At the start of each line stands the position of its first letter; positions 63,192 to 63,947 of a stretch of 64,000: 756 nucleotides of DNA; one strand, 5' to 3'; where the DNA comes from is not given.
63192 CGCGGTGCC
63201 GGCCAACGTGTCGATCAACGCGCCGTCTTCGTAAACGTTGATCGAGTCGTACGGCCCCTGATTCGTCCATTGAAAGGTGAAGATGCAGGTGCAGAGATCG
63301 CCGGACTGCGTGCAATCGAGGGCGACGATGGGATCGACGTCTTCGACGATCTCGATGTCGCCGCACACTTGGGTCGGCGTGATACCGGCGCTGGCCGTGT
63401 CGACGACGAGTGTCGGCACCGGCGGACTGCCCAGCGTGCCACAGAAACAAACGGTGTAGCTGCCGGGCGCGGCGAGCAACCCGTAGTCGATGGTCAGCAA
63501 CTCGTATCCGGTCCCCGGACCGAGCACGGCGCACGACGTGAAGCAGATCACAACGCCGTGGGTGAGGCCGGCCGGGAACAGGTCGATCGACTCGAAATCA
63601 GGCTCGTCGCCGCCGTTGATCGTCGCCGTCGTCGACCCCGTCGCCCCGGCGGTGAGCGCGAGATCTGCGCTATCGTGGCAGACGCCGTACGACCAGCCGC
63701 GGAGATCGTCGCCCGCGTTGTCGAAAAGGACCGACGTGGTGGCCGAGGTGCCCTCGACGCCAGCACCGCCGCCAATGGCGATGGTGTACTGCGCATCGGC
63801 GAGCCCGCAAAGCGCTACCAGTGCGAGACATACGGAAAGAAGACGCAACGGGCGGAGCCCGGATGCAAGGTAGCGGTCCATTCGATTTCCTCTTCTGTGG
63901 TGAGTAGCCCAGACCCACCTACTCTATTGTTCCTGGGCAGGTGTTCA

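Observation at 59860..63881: Three secreted paralogs share a dockerin pair plus a conserved Cys-rich C-terminal tail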

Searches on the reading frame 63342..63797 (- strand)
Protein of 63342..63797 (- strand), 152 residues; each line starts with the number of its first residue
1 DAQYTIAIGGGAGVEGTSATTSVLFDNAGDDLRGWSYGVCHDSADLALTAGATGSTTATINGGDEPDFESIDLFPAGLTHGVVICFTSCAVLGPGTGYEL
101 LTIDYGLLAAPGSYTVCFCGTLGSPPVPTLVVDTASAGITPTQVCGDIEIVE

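Call 50: search_solved_structures(query=A5, max_evalue=10, show_alignments=2)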
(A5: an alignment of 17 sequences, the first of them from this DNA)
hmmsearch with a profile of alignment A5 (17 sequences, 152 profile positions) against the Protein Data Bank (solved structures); distinct sequences matched with E-value up to 10: 3.
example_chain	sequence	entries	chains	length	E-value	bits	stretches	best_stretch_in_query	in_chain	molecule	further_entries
5lxv_A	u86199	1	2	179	0.0029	20.5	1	4-59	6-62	Scaffoldin C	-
4uyp_A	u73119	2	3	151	0.12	15.2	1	8-60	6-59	Cellulosomal scaffoldin anchoring protein C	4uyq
9p48_A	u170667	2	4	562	0.59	13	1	103-143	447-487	Peptide ABC transporter, peptide-binding protein OppA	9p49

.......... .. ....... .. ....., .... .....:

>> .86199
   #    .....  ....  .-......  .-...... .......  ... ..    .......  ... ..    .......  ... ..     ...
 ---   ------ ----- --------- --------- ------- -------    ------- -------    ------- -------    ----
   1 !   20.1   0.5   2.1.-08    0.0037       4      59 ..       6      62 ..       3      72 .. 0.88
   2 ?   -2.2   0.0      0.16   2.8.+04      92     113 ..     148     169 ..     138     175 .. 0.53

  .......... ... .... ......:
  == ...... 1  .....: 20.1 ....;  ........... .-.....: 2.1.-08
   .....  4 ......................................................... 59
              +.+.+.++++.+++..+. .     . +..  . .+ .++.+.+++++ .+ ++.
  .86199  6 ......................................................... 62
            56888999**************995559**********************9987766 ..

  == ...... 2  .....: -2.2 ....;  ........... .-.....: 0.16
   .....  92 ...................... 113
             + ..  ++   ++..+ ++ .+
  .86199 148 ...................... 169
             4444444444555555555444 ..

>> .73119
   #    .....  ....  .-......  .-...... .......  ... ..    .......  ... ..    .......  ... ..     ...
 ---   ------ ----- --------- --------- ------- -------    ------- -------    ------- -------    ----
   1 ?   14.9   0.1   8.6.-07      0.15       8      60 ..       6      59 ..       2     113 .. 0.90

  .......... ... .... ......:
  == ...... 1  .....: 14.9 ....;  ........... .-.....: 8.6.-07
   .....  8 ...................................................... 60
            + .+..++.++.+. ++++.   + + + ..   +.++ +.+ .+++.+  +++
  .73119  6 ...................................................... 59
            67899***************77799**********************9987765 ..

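Call 52: search_protein_families(library=pfam, alignment_id=A5, max_evalue=1)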
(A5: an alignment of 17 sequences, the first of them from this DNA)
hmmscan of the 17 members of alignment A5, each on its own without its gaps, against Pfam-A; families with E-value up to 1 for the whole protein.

A. member 1, seq(152 aa): 0 families

B. families by the number of members that match (of 17 scanned): 1 family
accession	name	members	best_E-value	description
PF00963.24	Cohesin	3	0.00032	Cohesin domain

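Call 60: find_related_loci(query=A6, collection=metagenome_contigs, flank=8000)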
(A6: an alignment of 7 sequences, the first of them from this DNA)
Query A6 (152 aa) in metagenome_contigs; peptide patterns used: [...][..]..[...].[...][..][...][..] (x = any residue, [..] = any of these).
128 stretches matched a pattern; 52 encode a relative of the query (tblastn E <= 1e-3); 52 distinct loci.
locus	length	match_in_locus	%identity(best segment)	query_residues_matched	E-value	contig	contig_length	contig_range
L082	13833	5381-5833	51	3-151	8e-37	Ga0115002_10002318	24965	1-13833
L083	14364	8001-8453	48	3-151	6e-34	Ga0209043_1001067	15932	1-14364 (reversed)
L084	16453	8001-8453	48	3-151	6e-34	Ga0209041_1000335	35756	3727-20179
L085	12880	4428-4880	48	3-151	6e-34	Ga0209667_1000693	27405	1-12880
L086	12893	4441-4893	48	3-151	6e-34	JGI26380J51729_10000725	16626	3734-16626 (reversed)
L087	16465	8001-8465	46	2-151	1e-33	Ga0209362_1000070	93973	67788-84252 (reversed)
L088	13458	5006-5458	47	3-151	2e-33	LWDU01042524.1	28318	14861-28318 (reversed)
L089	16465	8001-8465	46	2-151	2e-33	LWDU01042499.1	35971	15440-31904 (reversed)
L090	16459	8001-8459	45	3-151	9e-36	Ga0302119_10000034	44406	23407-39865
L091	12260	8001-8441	47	1-148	3e-33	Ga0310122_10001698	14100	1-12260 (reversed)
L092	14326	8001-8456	49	2-151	1e-32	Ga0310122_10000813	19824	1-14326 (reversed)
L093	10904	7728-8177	41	1-150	2e-32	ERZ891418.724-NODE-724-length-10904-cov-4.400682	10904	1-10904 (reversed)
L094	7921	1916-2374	45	3-151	4e-32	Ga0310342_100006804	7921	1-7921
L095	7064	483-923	47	3-151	4e-30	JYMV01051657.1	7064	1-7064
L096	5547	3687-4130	43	8-151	6e-30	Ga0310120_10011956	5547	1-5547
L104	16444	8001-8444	39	3-152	4e-26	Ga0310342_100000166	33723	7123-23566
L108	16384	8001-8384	39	4-132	8e-23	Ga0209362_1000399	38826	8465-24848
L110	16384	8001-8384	39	4-132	8e-23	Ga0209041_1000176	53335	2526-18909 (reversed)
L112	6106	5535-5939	38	16-150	3e-22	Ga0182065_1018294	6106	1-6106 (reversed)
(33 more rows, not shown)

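Call 62: search_protein_families(library=pfam, proteins=[L104:3675-8450:+, L108:3159-8447:+, L112:108-5951:+, L110:3402-8447:+, L082:6772-11988:+], max_evalue=0.001)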
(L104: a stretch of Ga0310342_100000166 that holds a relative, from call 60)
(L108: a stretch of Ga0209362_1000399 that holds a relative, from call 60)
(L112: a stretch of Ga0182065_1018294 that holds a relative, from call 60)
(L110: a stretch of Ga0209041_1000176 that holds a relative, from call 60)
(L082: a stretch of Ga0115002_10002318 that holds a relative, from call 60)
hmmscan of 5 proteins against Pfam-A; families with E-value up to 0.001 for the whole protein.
L104:3675-8450:+ (1592 aa): 5 families
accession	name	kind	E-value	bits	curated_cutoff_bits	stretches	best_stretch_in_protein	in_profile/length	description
PF02494.22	HYR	-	5.9e-148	482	21.7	12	1276-1355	2-81/81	HYR domain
PF18911.6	PKD_4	-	3.6e-65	216.5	27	5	63-120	19-76/85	PKD domain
PF00801.26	PKD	-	1.3e-48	163.3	23.5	5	1365-1433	5-77/80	PKD domain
PF23237.1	HYR_4C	-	2.3e-23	82.6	27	1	819-869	21-73/73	HYR-like domain with 4 cysteines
PF16403.11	Bact_surface_Ig-like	-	3.3e-11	43.5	27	0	841-869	43-71/71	Bacterial surface protein, Ig-like domain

L108:3159-8447:+ (1763 aa): 8 families
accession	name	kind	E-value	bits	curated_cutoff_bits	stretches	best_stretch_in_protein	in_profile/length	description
PF02494.22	HYR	-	3.2e-179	582.2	21.7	15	328-392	16-81/81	HYR domain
PF18911.6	PKD_4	-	1.9e-50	169.3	27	4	1530-1598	3-74/85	PKD domain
PF00801.26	PKD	-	2.3e-38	130.5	23.5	4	77-133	15-75/80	PKD domain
PF23237.1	HYR_4C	-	2e-29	102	27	0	578-635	13-73/73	HYR-like domain with 4 cysteines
PF16403.11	Bact_surface_Ig-like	-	1.2e-11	44.9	27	0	525-549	42-66/71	Bacterial surface protein, Ig-like domain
PF09367.16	CpeS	-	3.7e-07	30.5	23.3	0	621-672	24-75/170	CpeS-like protein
PF15418.12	DUF4625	-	3.8e-06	27.7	27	0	771-797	104-130/131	Domain of unknown function (DUF4625)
PF13754.12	Big_3_4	-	6.7e-05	23.2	27.3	0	691-721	33-63/106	Domain of unknown function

L112:108-5951:+ (1948 aa): 9 families
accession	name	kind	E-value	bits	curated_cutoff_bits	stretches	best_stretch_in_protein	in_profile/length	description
PF18911.6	PKD_4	-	0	1139.3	27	21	217-289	3-76/85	PKD domain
PF00801.26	PKD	-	1.3e-260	842.6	23.5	21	235-290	15-74/80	PKD domain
PF16820.11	PKD_3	-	8.9e-14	51.5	26.3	0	414-448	33-67/68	PKD-like domain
PF24543.1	Usp-48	-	4e-11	43.3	27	0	1203-1224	61-83/115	Usp-48 domain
PF05161.18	MOFRL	-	3.8e-09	37.1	28.3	0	768-812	4-48/106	MOFRL family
PF22352.2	K319L-like_PKD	-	3.6e-08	33.8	27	0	649-705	15-77/84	K319L-like, PKD domain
PF17883.6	MBG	-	1.3e-07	32.4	23.3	0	480-532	24-70/97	MBG domain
PF01835.25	MG2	-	2.4e-06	28.3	32.8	0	67-116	34-83/96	MG2 domain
PF06689.19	zf-C4_ClpX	-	4e-05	23.9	27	0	194-214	13-31/39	ClpX C4-type zinc finger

L110:3402-8447:+ (1682 aa): 9 families
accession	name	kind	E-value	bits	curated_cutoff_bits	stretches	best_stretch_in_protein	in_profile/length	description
PF02494.22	HYR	-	1.3e-168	548.2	21.7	14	328-392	16-81/81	HYR domain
PF18911.6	PKD_4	-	8.7e-51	170.4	27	4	1449-1517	3-74/85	PKD domain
PF00801.26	PKD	-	1.6e-38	131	23.5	4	77-133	15-75/80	PKD domain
PF23237.1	HYR_4C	-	6e-28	97.3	27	0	578-635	13-73/73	HYR-like domain with 4 cysteines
PF16403.11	Bact_surface_Ig-like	-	1.8e-11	44.3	27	0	525-549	42-66/71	Bacterial surface protein, Ig-like domain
PF15418.12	DUF4625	-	7.3e-06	26.7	27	0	771-797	104-130/131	Domain of unknown function (DUF4625)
PF09367.16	CpeS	-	2.1e-05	24.8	23.3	0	621-672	24-75/170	CpeS-like protein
PF13754.12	Big_3_4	-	0.00027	21.2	27.3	0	691-721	33-63/106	Domain of unknown function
PF19077.6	Big_13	-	0.00058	20.8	27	0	609-635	73-100/102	Bacterial Ig-like domain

L082:6772-11988:+ (1739 aa): 5 families
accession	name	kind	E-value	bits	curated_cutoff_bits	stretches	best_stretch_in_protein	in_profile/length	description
PF13205.12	Big_5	-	1.1e-16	61.9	23.6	1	87-191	2-105/105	Bacterial Ig-like domain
PF01833.30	TIG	-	1.8e-13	50.7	20.9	1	1484-1566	1-83/84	IPT/TIG domain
PF13517.12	FG-GAP_3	-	2.7e-13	50.7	26.9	2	506-561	1-60/61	FG-GAP-like repeat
PF00404.24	Dockerin_1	-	5.9e-06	26.8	22.9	0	1663-1715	2-55/57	Dockerin type I domain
PF01839.29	FG-GAP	-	0.00096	19.4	22.1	0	547-567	5-24/37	FG-GAP repeat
